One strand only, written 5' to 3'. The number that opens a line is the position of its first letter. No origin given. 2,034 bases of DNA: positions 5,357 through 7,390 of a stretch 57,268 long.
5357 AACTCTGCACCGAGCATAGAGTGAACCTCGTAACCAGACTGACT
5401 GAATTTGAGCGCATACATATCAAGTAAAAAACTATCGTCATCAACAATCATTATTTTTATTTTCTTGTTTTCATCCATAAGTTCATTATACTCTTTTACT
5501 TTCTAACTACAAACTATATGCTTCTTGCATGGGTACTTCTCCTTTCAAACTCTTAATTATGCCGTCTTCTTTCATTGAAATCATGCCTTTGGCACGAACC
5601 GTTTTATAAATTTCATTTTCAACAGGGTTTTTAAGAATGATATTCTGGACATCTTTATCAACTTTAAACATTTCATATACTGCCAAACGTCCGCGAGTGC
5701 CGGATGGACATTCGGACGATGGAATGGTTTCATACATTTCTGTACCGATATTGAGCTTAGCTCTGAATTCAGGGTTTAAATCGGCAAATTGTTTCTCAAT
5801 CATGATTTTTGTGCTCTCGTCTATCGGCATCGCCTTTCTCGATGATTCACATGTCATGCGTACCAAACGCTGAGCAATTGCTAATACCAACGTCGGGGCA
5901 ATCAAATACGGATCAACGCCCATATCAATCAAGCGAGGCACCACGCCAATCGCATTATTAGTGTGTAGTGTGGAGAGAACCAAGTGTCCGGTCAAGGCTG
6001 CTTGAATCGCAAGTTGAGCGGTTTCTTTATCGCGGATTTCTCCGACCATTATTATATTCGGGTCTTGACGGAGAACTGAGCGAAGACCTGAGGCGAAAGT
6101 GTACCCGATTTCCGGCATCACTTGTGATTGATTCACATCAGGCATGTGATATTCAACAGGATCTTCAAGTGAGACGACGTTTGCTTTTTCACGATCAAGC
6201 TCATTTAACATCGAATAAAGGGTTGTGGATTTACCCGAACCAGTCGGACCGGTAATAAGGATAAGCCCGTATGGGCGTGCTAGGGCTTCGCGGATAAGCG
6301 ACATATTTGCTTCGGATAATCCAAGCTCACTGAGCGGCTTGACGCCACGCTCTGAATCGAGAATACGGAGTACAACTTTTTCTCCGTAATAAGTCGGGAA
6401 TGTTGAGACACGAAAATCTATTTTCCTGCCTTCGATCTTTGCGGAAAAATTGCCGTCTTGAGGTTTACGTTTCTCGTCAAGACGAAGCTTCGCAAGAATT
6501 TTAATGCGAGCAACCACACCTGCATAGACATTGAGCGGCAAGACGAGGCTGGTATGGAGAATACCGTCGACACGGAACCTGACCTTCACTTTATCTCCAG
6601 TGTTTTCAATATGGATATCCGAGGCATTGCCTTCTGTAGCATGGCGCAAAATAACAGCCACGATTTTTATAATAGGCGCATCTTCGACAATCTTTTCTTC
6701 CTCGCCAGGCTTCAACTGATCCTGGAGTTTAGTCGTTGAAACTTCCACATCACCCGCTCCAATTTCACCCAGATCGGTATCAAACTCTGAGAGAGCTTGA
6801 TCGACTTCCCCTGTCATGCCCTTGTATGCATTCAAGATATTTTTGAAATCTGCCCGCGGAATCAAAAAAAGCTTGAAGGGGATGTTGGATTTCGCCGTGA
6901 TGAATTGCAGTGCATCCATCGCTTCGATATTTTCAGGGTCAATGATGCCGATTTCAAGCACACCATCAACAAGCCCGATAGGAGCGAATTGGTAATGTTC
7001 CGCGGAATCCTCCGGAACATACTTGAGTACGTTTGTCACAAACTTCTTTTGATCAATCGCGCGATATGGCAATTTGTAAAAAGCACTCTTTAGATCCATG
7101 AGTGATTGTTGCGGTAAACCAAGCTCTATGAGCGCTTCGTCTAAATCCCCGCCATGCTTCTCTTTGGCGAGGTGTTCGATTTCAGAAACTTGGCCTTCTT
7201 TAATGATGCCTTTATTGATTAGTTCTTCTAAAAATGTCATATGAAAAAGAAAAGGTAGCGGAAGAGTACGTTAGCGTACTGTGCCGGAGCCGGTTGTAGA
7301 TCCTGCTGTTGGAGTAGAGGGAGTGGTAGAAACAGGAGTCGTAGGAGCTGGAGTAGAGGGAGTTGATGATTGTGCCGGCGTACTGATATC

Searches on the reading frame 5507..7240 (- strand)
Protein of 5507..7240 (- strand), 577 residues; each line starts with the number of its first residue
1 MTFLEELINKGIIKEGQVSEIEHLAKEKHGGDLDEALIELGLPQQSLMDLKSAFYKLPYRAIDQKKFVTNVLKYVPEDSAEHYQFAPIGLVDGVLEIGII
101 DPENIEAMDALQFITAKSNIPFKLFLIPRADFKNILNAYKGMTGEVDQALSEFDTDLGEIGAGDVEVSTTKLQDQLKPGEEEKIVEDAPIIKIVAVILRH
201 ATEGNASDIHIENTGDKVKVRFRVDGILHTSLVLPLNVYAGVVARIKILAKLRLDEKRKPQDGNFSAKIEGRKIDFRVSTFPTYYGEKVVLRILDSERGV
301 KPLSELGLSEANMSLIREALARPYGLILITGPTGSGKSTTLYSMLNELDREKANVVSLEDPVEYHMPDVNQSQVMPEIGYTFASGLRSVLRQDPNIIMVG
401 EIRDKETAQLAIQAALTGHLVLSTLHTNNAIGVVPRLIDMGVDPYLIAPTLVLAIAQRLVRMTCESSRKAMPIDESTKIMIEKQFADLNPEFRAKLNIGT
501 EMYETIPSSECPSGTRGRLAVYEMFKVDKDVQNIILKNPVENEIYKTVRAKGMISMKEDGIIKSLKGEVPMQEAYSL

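Call 17: search_protein_families(library=pfam, proteins=[window:5507-7240:-], max_evalue=0.00001)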
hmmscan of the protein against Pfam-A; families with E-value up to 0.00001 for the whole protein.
window:5507-7240:- (577 aa): 2 families
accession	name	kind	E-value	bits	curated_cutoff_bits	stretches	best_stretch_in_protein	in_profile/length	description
PF00437.27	T2SSE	-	1.5e-118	396.1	24.9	1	186-574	4-368/370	Type II/IV secretion system protein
PF05157.20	MshEN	-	9.8e-13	48.3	23.1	1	55-144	1-88/90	MshEN domain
